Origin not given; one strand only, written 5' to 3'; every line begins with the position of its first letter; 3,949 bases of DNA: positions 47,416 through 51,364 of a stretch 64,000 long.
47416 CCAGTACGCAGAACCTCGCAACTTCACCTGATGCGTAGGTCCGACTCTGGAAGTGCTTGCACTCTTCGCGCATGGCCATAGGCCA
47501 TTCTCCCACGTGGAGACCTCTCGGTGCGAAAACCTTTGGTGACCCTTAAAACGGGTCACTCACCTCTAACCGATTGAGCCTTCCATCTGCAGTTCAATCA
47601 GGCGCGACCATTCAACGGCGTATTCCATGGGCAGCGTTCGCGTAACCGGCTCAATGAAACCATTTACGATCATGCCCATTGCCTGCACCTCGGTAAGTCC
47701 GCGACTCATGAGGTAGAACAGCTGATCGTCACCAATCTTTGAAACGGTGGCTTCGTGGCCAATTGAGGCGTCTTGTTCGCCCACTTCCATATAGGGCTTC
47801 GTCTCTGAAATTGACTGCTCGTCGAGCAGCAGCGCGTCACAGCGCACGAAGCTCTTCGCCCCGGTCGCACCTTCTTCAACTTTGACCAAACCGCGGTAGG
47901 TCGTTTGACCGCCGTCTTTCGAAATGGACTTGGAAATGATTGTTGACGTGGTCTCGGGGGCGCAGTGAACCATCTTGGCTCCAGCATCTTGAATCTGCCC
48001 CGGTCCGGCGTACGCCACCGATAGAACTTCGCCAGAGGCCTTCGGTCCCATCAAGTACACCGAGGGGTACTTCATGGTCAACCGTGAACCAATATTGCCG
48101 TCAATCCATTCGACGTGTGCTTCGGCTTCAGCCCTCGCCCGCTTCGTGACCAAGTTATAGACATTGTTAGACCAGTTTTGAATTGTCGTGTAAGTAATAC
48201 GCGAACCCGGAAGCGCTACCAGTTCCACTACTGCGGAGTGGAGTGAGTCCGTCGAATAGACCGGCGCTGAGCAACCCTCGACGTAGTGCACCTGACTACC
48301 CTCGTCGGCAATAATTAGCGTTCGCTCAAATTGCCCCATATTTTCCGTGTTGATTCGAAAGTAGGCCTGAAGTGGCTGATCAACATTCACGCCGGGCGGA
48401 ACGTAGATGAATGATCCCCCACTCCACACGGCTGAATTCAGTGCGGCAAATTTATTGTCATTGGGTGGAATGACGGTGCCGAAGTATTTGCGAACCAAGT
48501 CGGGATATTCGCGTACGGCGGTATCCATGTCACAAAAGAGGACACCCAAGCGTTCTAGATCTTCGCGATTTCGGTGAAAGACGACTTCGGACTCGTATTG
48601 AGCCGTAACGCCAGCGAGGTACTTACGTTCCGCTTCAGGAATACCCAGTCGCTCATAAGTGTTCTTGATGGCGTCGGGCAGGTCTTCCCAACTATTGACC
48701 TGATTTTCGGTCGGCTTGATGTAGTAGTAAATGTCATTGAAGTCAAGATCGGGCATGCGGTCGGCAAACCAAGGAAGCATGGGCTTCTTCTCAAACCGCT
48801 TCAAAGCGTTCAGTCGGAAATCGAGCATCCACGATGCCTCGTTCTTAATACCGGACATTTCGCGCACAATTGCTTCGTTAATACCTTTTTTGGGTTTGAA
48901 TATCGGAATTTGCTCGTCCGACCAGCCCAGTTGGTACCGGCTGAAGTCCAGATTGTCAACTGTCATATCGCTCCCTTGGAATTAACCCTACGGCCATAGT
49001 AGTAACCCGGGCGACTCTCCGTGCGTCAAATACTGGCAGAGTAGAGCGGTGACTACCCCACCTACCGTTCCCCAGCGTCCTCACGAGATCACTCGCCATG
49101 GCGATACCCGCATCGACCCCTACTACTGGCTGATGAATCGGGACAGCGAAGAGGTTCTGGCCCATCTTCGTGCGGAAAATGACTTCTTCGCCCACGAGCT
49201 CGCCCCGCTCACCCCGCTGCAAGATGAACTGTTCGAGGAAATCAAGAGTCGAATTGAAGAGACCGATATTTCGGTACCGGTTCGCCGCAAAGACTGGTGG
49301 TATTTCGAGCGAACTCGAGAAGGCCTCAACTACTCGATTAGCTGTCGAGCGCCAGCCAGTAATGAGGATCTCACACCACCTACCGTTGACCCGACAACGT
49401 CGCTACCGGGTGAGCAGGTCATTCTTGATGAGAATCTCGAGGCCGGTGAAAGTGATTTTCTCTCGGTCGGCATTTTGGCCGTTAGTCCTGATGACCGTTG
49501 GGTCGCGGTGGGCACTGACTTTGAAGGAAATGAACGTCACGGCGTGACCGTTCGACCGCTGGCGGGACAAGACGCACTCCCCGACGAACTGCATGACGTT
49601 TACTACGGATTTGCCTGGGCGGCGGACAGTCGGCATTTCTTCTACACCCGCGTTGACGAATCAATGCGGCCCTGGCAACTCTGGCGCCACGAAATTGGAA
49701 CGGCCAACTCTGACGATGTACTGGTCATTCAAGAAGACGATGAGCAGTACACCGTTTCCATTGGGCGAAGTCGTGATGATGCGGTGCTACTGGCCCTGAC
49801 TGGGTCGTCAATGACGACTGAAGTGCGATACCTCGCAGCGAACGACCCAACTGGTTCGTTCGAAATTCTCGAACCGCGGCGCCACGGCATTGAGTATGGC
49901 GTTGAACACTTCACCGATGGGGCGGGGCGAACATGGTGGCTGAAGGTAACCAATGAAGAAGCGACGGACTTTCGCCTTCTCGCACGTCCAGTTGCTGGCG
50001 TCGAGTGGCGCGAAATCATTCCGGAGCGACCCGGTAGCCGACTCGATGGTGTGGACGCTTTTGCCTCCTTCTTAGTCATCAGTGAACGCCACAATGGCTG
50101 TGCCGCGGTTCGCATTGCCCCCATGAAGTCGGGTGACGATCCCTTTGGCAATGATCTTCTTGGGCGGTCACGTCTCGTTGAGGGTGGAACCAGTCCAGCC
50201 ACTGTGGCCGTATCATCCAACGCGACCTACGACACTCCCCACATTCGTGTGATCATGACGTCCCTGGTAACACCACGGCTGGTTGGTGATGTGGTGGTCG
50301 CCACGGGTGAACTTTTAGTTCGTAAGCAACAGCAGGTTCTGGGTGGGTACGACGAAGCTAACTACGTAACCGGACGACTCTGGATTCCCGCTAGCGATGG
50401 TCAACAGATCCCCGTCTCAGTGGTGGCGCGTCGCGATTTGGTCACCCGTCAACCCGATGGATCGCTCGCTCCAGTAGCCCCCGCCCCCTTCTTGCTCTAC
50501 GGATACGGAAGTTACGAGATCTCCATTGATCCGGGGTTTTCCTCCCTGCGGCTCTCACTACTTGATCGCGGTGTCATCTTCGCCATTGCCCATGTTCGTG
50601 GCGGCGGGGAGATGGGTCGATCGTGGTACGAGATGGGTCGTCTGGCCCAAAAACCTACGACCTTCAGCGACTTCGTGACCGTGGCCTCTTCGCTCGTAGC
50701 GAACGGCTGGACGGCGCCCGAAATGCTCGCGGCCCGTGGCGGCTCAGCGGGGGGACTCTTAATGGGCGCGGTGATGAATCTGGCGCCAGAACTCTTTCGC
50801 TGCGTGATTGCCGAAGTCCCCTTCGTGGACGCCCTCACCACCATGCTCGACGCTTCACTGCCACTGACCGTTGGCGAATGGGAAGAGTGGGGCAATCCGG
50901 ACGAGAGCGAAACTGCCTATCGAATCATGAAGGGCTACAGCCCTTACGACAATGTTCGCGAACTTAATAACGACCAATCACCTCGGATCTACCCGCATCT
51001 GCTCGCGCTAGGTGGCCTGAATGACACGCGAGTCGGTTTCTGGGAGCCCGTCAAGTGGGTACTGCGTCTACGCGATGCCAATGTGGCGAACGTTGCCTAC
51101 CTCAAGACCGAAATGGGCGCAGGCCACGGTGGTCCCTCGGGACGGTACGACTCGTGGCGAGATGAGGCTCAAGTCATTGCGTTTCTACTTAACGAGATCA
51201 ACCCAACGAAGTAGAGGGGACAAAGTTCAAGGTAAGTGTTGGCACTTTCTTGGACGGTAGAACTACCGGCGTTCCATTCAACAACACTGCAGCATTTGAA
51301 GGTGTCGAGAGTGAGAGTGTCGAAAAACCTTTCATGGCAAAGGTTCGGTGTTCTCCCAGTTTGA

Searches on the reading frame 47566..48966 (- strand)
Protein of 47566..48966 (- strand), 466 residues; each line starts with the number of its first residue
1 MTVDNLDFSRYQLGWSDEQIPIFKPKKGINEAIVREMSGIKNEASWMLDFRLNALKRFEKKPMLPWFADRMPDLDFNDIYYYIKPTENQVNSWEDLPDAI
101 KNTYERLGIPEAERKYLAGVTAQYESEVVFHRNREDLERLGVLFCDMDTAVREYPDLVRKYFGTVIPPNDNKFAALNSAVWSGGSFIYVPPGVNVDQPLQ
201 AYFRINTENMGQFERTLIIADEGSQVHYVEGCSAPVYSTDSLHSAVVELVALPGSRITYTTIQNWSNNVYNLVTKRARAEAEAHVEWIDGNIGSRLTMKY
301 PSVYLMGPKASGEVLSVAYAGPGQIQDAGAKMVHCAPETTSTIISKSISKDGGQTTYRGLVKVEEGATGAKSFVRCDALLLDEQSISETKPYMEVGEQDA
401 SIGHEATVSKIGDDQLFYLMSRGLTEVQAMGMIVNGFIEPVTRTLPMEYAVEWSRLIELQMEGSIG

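Call 35: search_protein_families(library=pfam, proteins=[window:47566-48966:-], max_evalue=0.00001)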
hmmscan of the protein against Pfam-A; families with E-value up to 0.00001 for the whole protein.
window:47566-48966:- (466 aa): 2 families
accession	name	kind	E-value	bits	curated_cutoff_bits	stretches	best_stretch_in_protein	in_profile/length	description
PF01458.23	SUFBD_core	-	3.4e-84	282.3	27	1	203-437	1-232/232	SUF system FeS cluster assembly, SufBD core domain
PF19295.5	SufBD_N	-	1.2e-10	41.8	23.5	1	140-200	111-171/172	SufBD protein N-terminal region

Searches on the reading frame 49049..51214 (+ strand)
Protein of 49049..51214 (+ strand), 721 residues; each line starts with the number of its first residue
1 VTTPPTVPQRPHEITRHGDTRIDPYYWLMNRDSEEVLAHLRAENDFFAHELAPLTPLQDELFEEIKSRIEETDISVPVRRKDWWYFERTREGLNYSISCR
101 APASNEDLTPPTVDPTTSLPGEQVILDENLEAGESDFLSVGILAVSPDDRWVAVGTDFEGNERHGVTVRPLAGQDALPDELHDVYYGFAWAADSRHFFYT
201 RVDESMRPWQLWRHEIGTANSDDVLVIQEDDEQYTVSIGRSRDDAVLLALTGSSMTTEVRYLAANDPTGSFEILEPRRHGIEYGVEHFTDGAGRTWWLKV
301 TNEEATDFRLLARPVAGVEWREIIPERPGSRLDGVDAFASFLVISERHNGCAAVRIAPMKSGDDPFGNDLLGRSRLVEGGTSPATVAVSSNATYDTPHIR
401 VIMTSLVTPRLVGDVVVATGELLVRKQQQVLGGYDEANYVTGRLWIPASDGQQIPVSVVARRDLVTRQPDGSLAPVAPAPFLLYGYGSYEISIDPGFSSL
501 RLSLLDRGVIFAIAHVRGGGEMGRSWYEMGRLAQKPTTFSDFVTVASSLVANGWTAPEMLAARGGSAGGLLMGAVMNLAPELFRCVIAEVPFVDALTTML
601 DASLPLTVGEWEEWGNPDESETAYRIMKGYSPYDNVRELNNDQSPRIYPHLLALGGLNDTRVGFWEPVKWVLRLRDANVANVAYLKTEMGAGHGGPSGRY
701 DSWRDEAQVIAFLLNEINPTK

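Call 35: search_protein_families(library=pfam, proteins=[window:49049-51214:+], max_evalue=0.00001)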
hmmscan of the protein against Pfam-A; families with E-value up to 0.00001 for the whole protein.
window:49049-51214:+ (721 aa): 2 families
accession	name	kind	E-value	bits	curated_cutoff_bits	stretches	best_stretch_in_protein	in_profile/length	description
PF02897.21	Peptidase_S9_N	-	1e-86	291.8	24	1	5-428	1-414/414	Prolyl oligopeptidase, N-terminal beta-propeller domain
PF00326.27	Peptidase_S9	-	1.4e-59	201.6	22.6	1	497-718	3-211/213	Prolyl oligopeptidase family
